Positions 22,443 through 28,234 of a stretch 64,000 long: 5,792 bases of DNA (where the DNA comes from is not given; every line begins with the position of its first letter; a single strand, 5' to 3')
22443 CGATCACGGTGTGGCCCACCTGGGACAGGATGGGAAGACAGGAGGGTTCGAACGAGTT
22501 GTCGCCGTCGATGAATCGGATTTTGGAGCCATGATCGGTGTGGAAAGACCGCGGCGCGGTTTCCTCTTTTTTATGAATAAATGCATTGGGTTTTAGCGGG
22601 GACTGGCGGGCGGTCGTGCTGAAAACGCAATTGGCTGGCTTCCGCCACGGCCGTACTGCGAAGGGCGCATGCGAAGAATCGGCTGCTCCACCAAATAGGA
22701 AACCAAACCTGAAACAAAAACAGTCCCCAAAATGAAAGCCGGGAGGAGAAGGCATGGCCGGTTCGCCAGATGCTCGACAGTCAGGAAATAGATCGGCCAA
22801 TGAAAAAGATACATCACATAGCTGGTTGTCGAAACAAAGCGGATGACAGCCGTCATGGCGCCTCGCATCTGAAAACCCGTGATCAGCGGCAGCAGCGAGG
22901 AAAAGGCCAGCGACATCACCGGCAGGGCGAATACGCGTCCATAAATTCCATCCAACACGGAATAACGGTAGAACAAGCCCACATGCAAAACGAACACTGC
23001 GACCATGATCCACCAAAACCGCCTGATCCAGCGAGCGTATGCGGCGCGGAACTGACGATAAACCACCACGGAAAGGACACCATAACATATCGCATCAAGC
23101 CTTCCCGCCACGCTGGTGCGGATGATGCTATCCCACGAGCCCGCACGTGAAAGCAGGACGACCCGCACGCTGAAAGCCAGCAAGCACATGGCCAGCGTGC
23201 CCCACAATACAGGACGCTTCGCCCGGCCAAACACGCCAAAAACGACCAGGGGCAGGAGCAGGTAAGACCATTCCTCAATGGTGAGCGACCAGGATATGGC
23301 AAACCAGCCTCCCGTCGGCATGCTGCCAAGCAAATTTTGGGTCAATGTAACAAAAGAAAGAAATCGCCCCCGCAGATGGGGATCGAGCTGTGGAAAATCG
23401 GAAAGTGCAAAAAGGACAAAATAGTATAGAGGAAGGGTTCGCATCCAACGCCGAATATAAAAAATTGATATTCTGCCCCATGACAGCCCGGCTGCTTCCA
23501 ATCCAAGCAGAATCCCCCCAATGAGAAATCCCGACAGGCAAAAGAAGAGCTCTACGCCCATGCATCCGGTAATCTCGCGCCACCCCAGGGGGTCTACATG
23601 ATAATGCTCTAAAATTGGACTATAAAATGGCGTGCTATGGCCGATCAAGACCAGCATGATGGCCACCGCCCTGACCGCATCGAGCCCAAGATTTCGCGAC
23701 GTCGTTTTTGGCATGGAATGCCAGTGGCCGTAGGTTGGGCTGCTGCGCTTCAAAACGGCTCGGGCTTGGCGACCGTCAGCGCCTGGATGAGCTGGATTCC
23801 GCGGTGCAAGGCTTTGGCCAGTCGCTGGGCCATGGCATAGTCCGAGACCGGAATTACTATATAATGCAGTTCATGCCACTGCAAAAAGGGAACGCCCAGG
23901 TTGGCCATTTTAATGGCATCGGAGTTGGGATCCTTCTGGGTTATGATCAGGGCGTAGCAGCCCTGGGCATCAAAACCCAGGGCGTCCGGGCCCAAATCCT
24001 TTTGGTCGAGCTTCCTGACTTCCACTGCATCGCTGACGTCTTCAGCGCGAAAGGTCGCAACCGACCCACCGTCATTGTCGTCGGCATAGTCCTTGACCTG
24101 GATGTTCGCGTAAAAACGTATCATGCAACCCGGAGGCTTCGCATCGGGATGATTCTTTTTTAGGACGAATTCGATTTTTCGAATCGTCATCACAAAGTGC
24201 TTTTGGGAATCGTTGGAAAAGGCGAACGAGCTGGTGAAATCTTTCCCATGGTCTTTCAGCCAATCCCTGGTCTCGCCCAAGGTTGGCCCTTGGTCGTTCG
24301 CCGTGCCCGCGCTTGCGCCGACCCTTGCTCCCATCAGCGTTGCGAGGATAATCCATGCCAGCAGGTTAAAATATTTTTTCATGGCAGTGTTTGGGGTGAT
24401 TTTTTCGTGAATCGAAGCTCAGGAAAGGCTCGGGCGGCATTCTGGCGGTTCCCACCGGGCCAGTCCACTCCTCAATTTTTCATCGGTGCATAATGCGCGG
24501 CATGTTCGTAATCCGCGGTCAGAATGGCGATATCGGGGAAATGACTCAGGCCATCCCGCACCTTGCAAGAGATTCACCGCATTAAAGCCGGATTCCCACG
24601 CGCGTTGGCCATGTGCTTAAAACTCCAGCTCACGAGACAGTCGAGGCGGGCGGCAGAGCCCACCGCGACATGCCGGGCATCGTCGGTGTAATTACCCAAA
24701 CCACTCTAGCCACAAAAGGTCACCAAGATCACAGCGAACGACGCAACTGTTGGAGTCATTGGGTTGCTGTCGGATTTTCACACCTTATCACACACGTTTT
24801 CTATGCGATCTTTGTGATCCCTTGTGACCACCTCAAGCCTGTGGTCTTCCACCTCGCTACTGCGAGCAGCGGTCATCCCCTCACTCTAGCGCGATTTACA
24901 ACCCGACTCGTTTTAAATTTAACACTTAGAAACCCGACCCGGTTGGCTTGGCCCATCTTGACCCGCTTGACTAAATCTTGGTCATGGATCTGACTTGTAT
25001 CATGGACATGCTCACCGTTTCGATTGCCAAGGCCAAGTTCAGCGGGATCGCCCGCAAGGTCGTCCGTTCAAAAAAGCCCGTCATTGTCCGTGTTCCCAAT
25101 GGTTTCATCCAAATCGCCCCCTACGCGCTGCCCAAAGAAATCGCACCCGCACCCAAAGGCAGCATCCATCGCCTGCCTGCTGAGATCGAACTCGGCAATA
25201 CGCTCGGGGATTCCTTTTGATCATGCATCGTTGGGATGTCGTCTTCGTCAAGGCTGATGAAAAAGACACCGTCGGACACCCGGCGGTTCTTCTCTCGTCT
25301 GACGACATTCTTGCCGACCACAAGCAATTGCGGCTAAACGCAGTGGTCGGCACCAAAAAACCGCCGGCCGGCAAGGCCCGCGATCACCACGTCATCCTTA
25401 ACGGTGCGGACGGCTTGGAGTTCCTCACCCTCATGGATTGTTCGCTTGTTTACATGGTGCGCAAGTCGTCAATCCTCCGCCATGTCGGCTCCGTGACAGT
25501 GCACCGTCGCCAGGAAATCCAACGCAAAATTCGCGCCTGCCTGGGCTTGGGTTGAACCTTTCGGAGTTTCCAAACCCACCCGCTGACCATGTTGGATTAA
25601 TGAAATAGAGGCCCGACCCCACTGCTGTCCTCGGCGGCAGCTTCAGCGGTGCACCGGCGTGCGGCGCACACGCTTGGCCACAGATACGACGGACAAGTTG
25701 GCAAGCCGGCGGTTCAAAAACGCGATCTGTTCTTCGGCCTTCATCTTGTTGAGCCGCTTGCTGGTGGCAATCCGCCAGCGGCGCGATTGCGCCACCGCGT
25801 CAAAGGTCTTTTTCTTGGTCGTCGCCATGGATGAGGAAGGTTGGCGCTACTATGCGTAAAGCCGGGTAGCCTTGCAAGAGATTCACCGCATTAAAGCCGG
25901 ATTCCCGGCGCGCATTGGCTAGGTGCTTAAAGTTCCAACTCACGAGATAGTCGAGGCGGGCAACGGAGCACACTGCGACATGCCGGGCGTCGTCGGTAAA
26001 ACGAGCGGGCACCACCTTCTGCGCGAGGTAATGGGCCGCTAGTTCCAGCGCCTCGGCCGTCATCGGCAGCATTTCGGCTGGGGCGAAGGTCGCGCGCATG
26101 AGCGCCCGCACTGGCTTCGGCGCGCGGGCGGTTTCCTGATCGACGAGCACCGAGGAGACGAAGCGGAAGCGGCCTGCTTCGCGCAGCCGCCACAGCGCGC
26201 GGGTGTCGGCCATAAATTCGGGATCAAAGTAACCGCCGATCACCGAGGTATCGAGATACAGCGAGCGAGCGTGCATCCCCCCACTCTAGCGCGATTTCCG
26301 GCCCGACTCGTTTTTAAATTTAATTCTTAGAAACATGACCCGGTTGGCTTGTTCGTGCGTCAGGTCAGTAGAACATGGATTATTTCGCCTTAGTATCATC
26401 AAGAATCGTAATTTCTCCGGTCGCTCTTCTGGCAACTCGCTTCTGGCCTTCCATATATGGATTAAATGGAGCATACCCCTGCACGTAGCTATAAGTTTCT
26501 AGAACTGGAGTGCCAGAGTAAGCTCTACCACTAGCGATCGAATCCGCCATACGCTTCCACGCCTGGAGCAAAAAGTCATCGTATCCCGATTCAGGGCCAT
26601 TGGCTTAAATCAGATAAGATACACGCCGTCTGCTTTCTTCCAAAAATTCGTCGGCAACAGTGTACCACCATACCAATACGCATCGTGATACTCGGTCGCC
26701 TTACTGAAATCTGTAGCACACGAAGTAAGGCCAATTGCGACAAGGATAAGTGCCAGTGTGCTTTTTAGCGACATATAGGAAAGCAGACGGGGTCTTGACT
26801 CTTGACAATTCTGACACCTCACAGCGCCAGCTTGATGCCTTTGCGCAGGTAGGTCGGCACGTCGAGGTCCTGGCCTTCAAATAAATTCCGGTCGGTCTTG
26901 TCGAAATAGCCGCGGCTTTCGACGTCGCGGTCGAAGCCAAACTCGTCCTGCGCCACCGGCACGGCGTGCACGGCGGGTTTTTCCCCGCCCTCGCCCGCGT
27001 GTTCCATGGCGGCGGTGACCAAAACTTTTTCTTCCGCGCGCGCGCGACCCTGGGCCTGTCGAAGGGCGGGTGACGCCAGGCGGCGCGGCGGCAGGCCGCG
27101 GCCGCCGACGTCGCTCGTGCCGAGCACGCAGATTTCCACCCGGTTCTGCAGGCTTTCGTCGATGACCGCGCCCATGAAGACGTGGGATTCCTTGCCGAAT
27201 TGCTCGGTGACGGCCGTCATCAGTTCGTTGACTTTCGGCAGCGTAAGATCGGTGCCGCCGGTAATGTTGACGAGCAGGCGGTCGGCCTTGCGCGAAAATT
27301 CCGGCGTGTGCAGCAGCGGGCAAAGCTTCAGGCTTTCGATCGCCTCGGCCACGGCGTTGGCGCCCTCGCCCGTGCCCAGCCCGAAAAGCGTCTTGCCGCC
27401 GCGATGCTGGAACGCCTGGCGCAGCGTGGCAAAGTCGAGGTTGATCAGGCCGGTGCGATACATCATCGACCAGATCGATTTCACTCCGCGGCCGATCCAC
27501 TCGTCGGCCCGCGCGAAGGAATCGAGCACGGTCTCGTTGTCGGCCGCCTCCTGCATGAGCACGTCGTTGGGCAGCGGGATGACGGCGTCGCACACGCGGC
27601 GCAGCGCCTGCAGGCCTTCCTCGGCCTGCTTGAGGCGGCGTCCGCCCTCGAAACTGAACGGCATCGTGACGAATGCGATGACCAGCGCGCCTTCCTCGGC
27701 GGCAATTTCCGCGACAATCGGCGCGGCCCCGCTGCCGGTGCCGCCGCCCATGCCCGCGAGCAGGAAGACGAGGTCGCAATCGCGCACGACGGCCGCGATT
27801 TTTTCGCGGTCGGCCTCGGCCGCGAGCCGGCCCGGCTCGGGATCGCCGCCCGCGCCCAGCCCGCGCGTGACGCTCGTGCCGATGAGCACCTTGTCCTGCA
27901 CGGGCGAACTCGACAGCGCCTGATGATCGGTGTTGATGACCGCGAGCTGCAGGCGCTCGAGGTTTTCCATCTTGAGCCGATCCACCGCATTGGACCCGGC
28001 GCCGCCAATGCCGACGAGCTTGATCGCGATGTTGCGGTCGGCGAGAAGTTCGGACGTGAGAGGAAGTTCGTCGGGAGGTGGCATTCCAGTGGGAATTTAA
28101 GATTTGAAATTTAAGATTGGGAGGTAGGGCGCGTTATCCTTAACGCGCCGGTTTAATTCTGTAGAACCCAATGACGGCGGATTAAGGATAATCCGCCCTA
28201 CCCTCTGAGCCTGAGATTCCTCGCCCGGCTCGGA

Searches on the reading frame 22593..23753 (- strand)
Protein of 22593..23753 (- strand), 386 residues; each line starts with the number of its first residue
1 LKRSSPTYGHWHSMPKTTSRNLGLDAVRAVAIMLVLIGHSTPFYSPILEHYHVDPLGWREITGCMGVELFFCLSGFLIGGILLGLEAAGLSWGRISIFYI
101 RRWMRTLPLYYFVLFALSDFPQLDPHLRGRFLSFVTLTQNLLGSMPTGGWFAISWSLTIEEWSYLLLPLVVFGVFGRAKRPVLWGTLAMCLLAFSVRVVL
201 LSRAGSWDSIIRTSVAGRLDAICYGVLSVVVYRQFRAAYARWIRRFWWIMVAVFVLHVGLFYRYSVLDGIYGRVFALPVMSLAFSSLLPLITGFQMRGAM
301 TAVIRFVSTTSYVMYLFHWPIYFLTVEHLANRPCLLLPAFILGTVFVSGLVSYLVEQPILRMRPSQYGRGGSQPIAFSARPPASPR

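Call 106: search_protein_families(library=pfam, proteins=[window:22593-23753:-], max_evalue=0.00001)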
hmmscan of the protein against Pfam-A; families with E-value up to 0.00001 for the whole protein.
window:22593-23753:- (386 aa): 1 family
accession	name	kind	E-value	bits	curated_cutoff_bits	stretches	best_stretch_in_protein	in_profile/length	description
PF01757.29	Acyl_transf_3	-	6.8e-21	75.1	31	1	22-352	2-325/326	Acyltransferase domain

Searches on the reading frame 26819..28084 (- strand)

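Call 106: search_protein_families(library=pfam, proteins=[window:26819-28084:-], max_evalue=0.00001)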
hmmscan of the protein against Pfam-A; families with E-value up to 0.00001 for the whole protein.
window:26819-28084:- (421 aa): 2 families
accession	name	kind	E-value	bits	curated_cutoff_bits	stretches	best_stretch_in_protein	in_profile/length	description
PF00091.31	Tubulin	-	2.2e-44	152.4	33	1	21-178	2-187/190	Tubulin/FtsZ family, GTPase domain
PF12327.13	FtsZ_C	-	4.2e-15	56.2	27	1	230-323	1-92/95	FtsZ family, C-terminal domain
